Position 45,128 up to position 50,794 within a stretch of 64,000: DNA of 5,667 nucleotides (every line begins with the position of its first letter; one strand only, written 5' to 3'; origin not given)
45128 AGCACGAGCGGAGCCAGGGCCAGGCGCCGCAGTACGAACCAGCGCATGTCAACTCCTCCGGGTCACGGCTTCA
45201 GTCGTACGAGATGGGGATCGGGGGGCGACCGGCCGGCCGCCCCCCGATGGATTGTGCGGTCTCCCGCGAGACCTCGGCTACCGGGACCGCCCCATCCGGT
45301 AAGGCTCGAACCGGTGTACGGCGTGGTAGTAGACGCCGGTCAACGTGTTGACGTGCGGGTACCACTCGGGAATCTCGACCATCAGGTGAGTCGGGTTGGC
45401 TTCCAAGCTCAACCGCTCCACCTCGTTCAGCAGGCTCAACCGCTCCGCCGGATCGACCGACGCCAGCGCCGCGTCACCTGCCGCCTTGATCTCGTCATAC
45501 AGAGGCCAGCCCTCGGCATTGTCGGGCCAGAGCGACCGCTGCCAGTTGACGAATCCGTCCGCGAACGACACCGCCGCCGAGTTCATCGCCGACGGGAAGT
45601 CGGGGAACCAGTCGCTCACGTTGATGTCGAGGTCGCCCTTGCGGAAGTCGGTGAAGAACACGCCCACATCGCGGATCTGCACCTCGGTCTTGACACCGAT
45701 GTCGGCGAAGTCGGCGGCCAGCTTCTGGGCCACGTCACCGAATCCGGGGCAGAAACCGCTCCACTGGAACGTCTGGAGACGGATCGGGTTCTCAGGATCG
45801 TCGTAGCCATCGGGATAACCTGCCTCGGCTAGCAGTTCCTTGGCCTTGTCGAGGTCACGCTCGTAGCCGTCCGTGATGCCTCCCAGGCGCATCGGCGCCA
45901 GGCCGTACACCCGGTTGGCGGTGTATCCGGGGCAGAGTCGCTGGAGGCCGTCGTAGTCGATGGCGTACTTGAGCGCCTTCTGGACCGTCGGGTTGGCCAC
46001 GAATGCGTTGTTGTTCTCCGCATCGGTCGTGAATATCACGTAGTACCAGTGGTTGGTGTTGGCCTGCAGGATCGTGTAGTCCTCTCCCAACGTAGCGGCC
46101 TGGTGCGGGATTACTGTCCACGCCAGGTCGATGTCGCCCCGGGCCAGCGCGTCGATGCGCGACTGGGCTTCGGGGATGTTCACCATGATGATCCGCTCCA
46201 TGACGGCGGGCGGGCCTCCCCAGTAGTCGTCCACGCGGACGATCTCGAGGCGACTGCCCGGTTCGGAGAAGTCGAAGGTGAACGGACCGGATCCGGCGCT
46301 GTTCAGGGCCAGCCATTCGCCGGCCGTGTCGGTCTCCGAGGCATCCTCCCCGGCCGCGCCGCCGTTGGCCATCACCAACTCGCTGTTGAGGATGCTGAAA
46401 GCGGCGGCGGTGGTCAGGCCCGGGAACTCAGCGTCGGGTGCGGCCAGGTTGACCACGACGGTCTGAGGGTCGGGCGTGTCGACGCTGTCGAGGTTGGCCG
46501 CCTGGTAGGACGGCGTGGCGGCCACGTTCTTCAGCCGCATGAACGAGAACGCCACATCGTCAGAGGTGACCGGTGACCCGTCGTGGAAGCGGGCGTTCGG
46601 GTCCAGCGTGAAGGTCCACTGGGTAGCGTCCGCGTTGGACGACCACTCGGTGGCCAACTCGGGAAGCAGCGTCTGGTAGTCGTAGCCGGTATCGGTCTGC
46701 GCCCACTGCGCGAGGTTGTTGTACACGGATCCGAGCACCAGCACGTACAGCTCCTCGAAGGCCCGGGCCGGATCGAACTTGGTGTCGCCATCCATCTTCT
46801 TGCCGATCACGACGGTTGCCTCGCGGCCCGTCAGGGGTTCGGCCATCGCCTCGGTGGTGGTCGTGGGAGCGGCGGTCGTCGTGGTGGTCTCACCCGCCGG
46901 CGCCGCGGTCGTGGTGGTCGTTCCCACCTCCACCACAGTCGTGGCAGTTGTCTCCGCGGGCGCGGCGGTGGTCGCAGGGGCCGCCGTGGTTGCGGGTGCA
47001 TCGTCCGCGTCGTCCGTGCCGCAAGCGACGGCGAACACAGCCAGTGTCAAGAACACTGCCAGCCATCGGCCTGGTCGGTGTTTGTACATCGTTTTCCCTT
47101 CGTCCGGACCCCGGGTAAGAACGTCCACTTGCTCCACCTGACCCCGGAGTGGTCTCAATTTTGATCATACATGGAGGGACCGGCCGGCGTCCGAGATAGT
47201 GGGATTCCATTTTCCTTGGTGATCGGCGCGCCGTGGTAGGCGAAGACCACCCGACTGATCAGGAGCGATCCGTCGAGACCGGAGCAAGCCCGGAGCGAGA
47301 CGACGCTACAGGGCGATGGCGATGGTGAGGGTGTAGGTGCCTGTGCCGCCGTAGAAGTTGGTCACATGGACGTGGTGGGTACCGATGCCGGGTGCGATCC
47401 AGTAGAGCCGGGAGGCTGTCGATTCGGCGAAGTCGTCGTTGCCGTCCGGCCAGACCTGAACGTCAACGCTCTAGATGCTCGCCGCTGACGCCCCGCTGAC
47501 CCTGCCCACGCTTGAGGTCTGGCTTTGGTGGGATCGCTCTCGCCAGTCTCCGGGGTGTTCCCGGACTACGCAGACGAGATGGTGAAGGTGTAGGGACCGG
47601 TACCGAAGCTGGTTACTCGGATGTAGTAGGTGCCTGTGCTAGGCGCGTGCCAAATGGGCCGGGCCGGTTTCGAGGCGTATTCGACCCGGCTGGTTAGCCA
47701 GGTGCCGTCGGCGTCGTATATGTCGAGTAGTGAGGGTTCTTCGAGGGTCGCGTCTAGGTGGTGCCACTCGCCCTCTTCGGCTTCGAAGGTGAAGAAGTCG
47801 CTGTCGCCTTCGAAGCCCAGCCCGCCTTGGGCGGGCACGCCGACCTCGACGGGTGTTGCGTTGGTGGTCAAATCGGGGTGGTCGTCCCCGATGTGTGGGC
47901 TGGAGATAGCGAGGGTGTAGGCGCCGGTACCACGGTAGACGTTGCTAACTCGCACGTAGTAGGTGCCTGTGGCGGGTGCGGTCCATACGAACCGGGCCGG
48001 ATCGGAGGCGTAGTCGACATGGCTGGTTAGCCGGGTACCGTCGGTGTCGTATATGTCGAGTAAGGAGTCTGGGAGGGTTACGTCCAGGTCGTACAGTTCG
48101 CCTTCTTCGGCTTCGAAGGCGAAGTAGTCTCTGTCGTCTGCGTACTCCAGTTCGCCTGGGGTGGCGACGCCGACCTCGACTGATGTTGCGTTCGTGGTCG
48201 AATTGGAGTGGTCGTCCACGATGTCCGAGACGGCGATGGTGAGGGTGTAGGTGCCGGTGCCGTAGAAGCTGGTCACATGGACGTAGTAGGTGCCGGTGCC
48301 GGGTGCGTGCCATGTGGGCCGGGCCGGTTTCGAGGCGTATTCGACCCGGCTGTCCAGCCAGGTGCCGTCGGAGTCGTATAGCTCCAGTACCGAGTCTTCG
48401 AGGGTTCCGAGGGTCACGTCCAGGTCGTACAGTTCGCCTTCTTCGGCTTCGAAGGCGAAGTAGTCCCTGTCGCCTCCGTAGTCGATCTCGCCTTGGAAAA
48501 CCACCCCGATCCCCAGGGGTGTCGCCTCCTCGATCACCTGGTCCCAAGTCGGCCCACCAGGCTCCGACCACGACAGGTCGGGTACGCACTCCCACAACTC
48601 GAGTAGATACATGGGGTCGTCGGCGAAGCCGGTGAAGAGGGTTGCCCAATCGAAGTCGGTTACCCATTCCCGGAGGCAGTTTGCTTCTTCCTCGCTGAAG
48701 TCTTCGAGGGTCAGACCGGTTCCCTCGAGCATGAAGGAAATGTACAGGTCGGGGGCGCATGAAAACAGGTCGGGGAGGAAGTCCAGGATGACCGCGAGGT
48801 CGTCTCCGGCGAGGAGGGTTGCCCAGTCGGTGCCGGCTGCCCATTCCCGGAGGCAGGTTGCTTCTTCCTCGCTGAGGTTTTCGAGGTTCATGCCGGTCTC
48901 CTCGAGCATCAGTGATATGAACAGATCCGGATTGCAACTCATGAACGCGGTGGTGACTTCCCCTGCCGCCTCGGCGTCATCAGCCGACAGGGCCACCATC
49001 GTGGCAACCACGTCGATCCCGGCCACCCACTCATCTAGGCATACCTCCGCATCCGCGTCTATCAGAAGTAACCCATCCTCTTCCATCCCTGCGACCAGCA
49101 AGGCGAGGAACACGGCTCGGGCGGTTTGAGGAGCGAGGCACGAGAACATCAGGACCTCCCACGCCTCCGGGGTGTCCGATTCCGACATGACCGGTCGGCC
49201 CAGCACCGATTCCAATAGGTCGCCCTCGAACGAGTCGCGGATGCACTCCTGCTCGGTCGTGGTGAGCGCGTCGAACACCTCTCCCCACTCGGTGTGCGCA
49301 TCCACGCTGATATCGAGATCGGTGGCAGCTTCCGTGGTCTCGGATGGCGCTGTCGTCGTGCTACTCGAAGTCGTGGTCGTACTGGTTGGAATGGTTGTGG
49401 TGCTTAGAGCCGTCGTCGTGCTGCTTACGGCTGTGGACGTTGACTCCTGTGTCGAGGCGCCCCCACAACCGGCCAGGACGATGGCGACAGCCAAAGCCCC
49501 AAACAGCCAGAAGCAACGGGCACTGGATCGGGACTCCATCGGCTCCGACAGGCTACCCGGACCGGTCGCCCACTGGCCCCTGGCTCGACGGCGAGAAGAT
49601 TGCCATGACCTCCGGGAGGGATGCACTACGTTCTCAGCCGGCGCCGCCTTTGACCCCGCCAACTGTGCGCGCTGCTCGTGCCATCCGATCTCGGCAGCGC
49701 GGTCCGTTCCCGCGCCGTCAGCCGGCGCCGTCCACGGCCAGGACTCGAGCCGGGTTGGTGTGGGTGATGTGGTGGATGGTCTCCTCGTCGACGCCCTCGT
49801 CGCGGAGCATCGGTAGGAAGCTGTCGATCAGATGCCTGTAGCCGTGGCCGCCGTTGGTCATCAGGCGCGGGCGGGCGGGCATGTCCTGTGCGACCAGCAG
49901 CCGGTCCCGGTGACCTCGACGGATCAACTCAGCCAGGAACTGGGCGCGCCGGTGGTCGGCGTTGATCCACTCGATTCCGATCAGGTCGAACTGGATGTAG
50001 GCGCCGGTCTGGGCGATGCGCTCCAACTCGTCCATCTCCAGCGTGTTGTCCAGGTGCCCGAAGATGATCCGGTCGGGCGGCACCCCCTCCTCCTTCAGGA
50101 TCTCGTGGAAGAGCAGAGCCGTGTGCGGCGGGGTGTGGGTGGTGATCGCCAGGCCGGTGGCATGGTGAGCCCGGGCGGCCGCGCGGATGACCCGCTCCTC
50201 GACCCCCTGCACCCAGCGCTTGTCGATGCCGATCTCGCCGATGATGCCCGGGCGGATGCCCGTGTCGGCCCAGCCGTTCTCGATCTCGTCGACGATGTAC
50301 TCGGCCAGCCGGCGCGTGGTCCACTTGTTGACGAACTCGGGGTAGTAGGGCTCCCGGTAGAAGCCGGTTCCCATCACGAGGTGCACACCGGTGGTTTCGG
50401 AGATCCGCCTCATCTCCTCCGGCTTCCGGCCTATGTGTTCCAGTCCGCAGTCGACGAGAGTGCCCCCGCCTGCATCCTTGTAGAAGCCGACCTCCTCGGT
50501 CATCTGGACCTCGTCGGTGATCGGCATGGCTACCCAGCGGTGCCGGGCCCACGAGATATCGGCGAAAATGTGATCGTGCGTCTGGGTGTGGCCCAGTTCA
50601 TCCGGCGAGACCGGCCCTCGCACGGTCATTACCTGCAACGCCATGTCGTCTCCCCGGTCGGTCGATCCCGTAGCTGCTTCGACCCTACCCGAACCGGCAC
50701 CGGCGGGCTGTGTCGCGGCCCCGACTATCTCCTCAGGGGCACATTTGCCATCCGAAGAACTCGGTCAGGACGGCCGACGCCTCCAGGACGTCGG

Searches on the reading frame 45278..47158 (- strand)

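Call 7: search_protein_families(library=pfam, proteins=[window:45278-47158:-])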
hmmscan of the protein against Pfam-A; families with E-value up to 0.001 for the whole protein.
window:45278-47158:- (626 aa): 1 family
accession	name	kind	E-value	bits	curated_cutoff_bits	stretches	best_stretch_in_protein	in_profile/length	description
PF00496.27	SBP_bac_5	-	4.4e-71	240.4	32.4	1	164-530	2-359/368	Bacterial extracellular solute-binding proteins, family 5 Middle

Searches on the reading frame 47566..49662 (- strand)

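Call 7: search_protein_families(library=pfam, proteins=[window:47566-49662:-])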
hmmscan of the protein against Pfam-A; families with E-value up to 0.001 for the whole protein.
window:47566-49662:- (698 aa): 2 families
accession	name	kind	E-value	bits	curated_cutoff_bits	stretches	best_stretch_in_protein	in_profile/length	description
PF04151.21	PPC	-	1.5e-13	51.9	25.9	2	510-573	1-69/70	Bacterial pre-peptidase C-terminal domain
PF19425.4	Csd3_N2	-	0.00043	20.6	27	0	397-415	79-97/122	Csd3 second domain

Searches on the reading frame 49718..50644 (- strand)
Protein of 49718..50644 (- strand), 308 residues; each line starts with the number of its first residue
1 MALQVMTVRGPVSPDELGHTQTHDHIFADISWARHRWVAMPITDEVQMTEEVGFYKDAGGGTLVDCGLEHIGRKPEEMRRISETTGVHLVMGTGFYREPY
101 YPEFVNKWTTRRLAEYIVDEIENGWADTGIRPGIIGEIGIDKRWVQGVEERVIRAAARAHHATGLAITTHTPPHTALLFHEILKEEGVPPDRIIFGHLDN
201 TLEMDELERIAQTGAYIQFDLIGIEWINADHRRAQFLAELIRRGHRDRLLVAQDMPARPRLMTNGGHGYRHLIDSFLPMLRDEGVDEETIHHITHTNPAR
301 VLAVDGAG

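Call 7: search_protein_families(library=pfam, proteins=[window:49718-50644:-])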
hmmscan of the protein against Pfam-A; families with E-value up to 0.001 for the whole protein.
window:49718-50644:- (308 aa): 2 families
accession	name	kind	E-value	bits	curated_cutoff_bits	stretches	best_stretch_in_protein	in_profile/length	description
PF02126.24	PTE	-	4.7e-62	210.5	22.4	1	12-302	1-297/298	Phosphotriesterase family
PF01026.27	TatD_DNase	-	1.3e-05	25.1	27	1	58-301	26-251/253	TatD related DNase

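Call 43: search_solved_structures(query=window:49718-50644:-, max_evalue=1e-25)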
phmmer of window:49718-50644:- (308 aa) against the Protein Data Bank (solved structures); distinct sequences matched with E-value up to 1e-25: 127 (the best 60 are shown).
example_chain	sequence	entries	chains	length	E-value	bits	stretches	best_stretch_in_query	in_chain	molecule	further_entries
9efa_A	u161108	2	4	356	7.2e-46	160.1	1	42-302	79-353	Phosphotriesterase-related protein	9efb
4lef_C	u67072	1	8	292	3.2e-45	158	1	14-300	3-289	Phosphotriesterase homology protein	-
1bf6_A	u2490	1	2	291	4.5e-45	157.5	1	15-300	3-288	PHOSPHOTRIESTERASE HOMOLOGY PROTEIN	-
3k2g_A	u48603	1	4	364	5.5e-41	144.1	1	50-302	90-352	Resiniferatoxin-binding, phosphotriesterase-related protein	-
3pnz_A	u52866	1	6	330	4.9e-36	127.8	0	98-285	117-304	Phosphotriesterase family protein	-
4if2_A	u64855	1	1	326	3.8e-34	121.6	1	5-304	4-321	Phosphotriesterase homology protein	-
6bhl_A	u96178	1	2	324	2e-33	119.2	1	4-303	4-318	Phosphotriesterase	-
4g2d_A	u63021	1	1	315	7.6e-33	117.3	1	9-300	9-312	Aryldialkylphosphatase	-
5wcr_A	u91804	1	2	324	7.9e-33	117.3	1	4-303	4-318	Phosphotriesterase variant PTE-R0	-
6bhk_A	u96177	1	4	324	2.6e-32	115.6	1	4-303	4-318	Phosphotriesterase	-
6gbj_A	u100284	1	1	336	6.6e-32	114.2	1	5-303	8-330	Parathion hydrolase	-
6gbl_A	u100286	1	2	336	7.8e-32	114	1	5-303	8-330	Parathion hydrolase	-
9ti1_A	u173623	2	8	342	1.2e-31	113.3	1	5-303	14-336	Parathion hydrolase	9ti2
3a3w_A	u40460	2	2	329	2.3e-31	112.5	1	5-303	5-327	Phosphotriesterase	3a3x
7p85_A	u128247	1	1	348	2.3e-31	112.5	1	5-303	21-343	Parathion hydrolase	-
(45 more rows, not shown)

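Call 45: search_solved_structures(query=window:49718-50644:-, max_evalue=1e-40, show_alignments=2)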
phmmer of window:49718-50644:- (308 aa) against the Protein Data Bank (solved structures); distinct sequences matched with E-value up to 1e-40: 4.
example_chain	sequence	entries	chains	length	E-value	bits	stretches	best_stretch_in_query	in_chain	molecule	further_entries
9efa_A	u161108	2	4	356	7.2e-46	160.1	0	42-302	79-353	Phosphotriesterase-related protein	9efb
4lef_C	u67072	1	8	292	3.2e-45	158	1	14-300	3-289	Phosphotriesterase homology protein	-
1bf6_A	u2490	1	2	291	4.5e-45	157.5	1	15-300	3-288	PHOSPHOTRIESTERASE HOMOLOGY PROTEIN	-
3k2g_A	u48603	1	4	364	5.5e-41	144.1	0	50-302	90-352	Resiniferatoxin-binding, phosphotriesterase-related protein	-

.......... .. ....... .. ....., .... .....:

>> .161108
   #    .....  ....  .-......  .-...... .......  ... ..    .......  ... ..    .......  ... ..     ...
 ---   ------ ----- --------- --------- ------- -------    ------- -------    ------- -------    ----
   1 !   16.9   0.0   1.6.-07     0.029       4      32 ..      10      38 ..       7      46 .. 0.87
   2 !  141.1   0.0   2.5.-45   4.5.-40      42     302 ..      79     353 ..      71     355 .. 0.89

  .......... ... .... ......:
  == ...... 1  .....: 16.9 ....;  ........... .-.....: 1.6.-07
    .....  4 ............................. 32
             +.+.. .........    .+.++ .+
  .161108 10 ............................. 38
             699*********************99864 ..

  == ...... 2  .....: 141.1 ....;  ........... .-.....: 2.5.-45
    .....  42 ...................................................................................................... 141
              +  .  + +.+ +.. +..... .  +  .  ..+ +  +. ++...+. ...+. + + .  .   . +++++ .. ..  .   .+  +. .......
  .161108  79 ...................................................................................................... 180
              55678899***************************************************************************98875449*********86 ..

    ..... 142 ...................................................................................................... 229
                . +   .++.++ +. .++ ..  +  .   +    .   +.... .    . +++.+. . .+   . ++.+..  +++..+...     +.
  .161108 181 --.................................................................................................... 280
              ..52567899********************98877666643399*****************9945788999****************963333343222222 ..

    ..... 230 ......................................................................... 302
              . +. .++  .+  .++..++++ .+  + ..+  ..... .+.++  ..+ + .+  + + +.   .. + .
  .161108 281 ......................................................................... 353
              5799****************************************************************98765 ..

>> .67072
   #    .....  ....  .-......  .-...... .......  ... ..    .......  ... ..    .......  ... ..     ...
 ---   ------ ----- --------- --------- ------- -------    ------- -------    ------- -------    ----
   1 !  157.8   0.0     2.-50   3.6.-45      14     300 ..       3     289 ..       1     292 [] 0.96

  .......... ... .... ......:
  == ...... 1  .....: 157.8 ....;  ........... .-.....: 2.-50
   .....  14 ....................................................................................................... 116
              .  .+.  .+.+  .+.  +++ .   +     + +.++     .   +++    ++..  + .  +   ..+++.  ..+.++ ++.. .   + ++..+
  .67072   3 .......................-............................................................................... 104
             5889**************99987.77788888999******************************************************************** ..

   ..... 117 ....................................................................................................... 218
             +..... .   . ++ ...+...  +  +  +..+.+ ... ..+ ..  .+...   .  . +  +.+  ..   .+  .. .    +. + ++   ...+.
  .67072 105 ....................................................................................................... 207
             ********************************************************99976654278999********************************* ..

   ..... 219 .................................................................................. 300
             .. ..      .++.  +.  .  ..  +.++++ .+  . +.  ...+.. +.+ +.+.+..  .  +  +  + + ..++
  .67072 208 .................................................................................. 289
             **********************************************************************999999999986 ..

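Call 80: find_homologous_proteins(query=window:49718-50644:-, max_evalue=1e-50)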
Query window:49718-50644:- (308 aa): 735 proteins with E <= 1e-50 among 3511 candidates; the best 120 are listed.
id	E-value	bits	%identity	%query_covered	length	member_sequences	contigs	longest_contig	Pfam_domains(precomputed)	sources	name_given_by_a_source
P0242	3.3e-196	669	94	100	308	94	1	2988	PF02126.26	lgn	-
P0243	2.3e-186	637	88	99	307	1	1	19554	PF01026.28,PF02126.26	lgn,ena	-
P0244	5.0e-185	632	88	99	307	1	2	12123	PF01026.28,PF02126.26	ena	-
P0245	3.0e-184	630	87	99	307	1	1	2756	PF02126.26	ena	-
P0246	1.6e-183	627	87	99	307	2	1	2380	PF01026.28,PF02126.26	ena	-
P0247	5.0e-183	626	86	100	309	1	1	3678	PF01026.28,PF02126.26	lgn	-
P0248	1.3e-182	624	87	99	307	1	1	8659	PF02126.26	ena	-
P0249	1.8e-182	624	87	99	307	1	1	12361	PF01026.28,PF02126.26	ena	-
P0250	3.4e-182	623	86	100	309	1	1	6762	PF01026.28,PF02126.26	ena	-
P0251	6.5e-182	622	86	99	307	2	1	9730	PF02126.26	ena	-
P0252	1.0e-181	621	86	99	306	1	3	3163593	PF01026.28,PF02126.26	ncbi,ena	-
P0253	2.0e-181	620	86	99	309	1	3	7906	PF01026.28,PF02126.26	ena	-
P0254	2.4e-181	620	86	99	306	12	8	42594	PF01026.28,PF02126.26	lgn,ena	-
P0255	2.8e-181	620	86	99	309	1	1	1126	PF01026.28,PF02126.26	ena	-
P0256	2.9e-181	620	86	99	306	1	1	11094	PF01026.28,PF02126.26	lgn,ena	-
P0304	5.2e-99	350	55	96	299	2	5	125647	PF02126.26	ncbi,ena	-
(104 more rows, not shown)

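Call 81: find_encoding_contigs(protein=P0304, flank=10000, max_places=1)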
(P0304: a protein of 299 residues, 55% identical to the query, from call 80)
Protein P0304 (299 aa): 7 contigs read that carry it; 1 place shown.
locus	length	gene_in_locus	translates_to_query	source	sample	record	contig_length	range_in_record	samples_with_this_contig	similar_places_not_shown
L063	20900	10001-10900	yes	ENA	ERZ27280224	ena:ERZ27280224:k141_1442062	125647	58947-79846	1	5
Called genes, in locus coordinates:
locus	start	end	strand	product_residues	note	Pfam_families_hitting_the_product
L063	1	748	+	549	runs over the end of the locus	PF02776:TPP_enzyme_N, PF00205:TPP_enzyme_M, PF02775:TPP_enzyme_C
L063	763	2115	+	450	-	PF00202:Aminotran_3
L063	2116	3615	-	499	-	PF00171:Aldedh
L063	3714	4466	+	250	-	PF00106:adh_short, PF08659:KR, PF13561:adh_short_C2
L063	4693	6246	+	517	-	PF00496:SBP_bac_5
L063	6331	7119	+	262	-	PF02463:SMC_N (weak), PF00005:ABC_tran, PF13401:AAA_22 (weak), PF13304:AAA_21 (faint)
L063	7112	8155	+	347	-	PF00005:ABC_tran, PF08352:oligo_HPY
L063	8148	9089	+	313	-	PF19300:BPD_transp_1_N, PF00528:BPD_transp_1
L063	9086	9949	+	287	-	PF00528:BPD_transp_1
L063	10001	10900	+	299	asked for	PF02126:PTE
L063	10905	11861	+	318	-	PF02126:PTE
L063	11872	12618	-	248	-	PF00106:adh_short, PF08659:KR (weak), PF13561:adh_short_C2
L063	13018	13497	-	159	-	PF00583:Acetyltransf_1, PF13673:Acetyltransf_10 (weak), PF13508:Acetyltransf_7, PF08445:FR47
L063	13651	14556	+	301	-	PF08450:SGL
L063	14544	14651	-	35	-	-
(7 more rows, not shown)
